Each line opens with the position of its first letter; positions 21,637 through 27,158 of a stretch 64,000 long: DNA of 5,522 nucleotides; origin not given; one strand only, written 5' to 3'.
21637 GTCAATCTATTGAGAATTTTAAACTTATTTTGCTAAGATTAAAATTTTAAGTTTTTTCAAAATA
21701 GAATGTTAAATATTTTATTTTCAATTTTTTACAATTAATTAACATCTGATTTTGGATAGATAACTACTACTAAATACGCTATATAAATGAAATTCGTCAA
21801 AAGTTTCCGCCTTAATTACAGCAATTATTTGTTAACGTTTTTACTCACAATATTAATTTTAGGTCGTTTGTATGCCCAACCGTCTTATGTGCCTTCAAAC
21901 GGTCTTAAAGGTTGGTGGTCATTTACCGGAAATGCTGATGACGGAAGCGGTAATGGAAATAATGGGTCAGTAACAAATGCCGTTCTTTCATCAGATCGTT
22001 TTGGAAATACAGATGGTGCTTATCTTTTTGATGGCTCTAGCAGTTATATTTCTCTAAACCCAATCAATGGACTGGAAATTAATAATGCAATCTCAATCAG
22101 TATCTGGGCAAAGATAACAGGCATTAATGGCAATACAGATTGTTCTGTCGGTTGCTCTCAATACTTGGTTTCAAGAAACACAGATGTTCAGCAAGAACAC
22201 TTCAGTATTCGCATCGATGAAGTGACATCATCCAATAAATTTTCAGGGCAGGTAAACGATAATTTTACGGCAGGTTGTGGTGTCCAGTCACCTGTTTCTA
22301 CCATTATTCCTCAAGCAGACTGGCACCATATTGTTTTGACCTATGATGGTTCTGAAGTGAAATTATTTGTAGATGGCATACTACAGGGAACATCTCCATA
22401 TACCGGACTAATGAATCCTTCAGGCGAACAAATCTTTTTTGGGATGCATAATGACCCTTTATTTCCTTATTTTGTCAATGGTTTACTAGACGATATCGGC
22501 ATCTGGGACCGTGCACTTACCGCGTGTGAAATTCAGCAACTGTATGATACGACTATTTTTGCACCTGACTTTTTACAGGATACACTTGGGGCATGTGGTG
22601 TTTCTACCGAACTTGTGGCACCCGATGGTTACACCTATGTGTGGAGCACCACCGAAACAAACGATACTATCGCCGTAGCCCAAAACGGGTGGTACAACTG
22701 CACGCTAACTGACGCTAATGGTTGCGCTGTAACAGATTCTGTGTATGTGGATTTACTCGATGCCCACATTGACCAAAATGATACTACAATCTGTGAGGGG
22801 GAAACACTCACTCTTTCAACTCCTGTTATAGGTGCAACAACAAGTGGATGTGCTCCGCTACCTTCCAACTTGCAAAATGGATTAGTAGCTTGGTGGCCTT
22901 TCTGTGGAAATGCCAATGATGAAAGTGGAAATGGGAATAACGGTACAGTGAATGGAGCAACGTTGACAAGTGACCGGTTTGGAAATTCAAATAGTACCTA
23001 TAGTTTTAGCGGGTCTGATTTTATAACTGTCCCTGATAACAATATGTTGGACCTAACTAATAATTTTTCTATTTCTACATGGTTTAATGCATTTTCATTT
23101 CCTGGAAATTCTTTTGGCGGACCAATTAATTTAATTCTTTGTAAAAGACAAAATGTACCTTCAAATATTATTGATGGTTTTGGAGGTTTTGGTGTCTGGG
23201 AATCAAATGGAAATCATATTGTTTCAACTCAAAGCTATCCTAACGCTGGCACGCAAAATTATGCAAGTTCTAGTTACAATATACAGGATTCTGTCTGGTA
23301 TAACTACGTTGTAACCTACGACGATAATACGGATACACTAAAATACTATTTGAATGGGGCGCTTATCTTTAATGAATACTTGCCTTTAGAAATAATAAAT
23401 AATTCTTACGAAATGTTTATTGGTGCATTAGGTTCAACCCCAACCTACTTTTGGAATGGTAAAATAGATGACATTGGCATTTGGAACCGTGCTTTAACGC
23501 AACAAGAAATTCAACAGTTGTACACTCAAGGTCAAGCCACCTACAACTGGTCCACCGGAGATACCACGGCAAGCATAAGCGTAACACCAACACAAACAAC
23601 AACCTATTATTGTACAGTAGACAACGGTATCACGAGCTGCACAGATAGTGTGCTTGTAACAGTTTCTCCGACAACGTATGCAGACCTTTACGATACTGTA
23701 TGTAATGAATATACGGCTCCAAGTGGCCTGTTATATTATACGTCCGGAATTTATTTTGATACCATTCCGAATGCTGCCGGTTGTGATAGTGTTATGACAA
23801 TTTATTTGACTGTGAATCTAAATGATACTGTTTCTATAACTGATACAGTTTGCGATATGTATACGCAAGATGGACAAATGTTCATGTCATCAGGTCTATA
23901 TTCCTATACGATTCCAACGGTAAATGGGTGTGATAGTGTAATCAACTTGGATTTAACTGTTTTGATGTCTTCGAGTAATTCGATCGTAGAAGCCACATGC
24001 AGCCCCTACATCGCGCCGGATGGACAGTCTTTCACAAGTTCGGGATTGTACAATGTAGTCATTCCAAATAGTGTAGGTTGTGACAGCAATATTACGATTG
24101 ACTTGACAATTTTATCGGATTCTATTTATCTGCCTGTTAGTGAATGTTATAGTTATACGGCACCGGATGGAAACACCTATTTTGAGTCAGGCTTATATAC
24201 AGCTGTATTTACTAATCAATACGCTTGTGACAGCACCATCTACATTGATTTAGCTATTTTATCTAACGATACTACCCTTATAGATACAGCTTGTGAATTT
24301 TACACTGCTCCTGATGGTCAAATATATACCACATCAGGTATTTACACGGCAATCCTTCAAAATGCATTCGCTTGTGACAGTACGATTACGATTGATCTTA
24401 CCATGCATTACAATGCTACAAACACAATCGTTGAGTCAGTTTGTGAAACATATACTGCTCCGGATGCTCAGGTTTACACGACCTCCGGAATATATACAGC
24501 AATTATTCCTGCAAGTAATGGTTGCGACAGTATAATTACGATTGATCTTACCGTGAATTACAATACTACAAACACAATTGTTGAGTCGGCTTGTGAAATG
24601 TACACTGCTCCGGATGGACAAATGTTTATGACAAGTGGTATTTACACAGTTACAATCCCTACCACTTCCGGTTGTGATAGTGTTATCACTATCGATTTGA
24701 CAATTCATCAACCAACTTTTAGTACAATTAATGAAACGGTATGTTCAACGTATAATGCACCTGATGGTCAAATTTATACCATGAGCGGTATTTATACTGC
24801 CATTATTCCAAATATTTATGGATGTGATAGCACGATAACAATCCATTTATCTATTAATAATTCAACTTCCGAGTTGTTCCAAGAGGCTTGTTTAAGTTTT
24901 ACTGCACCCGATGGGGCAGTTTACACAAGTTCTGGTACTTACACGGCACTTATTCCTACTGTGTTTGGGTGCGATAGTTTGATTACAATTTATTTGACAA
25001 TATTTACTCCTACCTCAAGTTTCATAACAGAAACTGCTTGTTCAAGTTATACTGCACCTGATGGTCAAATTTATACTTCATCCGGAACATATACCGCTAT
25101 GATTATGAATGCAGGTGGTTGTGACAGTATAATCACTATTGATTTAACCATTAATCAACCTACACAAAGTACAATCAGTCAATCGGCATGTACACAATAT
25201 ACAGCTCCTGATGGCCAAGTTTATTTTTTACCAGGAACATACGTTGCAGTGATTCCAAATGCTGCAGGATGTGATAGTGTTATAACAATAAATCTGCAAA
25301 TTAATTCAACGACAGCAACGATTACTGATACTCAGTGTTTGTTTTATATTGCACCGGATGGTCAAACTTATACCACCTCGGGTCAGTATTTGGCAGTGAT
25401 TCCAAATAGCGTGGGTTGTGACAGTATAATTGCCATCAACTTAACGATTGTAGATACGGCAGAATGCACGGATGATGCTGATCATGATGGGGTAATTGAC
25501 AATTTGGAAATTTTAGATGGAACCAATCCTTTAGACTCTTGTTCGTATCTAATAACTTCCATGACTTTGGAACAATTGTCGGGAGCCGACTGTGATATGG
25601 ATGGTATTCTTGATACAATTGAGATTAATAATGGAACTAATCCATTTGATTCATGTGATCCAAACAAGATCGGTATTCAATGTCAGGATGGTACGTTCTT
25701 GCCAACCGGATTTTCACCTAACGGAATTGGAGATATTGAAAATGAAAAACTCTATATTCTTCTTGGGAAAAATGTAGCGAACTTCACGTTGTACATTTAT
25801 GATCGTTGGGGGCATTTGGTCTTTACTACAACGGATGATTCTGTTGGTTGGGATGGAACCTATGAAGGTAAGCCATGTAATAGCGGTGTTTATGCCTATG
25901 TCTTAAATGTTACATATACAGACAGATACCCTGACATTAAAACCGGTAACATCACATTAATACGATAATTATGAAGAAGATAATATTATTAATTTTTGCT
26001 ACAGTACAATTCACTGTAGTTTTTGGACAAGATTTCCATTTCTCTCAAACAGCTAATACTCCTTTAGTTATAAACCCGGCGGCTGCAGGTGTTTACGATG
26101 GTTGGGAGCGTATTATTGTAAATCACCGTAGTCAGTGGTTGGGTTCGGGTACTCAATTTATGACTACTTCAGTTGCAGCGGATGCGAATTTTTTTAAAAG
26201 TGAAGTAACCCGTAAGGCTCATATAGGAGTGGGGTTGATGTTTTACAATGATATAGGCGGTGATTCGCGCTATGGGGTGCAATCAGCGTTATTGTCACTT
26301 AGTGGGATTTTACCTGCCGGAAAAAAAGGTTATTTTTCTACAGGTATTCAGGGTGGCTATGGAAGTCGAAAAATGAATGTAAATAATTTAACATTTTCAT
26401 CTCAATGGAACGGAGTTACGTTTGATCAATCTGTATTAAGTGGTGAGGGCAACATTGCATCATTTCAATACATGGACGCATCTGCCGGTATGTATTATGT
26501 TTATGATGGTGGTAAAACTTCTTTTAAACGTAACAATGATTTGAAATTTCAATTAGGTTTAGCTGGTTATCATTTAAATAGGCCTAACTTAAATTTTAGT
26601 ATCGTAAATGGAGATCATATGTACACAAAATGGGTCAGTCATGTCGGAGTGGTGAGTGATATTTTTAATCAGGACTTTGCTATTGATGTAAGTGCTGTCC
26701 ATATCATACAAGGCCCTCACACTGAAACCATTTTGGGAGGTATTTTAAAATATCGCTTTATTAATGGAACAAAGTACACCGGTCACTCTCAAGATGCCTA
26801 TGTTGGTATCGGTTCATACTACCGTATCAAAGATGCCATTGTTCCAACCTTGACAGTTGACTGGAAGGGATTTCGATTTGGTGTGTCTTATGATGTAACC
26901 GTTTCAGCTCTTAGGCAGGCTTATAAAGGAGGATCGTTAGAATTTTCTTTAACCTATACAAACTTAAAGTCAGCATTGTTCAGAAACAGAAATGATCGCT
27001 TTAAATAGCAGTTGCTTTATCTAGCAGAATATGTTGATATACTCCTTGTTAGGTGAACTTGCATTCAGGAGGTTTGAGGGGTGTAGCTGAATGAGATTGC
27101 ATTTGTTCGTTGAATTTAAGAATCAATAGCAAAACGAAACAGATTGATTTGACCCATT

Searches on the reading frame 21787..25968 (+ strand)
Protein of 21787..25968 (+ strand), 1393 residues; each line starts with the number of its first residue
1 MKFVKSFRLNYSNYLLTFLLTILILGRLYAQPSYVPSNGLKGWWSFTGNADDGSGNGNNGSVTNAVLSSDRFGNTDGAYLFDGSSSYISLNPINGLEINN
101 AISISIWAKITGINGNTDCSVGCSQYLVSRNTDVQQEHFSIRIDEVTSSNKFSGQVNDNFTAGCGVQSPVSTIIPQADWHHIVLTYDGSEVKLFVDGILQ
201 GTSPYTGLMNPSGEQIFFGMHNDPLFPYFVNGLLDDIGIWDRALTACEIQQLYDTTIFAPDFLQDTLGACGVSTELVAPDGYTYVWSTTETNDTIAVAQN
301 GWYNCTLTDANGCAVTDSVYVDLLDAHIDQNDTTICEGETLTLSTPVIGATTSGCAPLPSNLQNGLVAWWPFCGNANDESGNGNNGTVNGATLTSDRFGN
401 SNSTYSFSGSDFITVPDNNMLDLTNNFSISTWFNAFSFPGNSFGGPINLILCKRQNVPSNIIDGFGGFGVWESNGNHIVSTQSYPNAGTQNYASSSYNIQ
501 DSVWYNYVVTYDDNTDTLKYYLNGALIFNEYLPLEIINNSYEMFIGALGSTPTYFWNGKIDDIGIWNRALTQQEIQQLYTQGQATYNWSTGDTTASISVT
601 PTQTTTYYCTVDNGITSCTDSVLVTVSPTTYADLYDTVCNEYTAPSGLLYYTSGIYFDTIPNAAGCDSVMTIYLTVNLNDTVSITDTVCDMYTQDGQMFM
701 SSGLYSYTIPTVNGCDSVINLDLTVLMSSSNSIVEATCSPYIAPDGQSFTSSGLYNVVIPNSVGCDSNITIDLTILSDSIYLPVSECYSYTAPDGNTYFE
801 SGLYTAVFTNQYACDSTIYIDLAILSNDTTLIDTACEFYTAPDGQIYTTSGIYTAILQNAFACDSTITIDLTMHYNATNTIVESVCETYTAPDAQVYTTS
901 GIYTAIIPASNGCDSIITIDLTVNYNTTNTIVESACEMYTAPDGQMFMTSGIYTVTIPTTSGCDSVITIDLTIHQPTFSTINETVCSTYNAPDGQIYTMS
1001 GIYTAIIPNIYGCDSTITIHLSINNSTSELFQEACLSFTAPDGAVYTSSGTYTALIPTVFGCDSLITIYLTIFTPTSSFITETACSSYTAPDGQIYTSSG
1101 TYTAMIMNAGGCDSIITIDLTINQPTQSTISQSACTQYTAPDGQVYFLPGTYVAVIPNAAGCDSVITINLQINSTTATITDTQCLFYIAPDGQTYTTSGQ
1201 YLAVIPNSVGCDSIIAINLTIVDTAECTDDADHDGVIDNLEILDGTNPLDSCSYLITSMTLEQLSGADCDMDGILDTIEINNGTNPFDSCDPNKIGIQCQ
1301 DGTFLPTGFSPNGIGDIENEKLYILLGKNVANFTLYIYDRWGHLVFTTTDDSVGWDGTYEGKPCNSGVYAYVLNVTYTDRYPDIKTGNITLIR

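Call 17: search_protein_families(library=pfam, proteins=[window:21787-25968:+], max_evalue=0.0001)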
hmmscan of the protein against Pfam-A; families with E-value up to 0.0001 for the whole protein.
window:21787-25968:+ (1393 aa): 3 families
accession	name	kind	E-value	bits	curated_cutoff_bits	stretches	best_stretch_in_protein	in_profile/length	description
PF13385.13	Laminin_G_3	-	5.4e-43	147.2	27.6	2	82-250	1-151/151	Concanavalin A-like lectin/glucanases superfamily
PF13585.12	CHU_C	-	6.3e-13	49.1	27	1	1305-1389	3-84/86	CHU_C Type IX secretion signal domain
PF00354.24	Pentaxin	-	8.1e-05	22.8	25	0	176-264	82-178/194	Pentaxin family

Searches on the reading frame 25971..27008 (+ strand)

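Call 3: search_protein_families(library=pfam, proteins=[window:25971-27008:+], max_evalue=1)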
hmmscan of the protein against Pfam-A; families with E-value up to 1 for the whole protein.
window:25971-27008:+ (345 aa): 2 families
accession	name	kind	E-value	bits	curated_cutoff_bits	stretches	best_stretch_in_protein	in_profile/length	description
PF11751.14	PorP_SprF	-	3.3e-32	112.6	22.3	1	18-329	3-273/273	Type IX secretion system membrane protein PorP/SprF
PF07756.17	DUF1612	-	0.34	11.6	30.1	1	26-59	22-53/127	Protein of unknown function (DUF1612)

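Call 4: search_protein_families(library=ncbifam, proteins=[window:25971-27008:+], max_evalue=1)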
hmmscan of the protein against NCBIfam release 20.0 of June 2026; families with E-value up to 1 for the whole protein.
window:25971-27008:+ (345 aa): 1 family
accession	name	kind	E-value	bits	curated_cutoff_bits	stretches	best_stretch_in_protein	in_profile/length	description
TIGR03519.1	T9SS_PorP_fam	subfamily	1.9e-43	149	90.55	1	1-330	1-291/292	PorP/SprF family type IX secretion system membrane protein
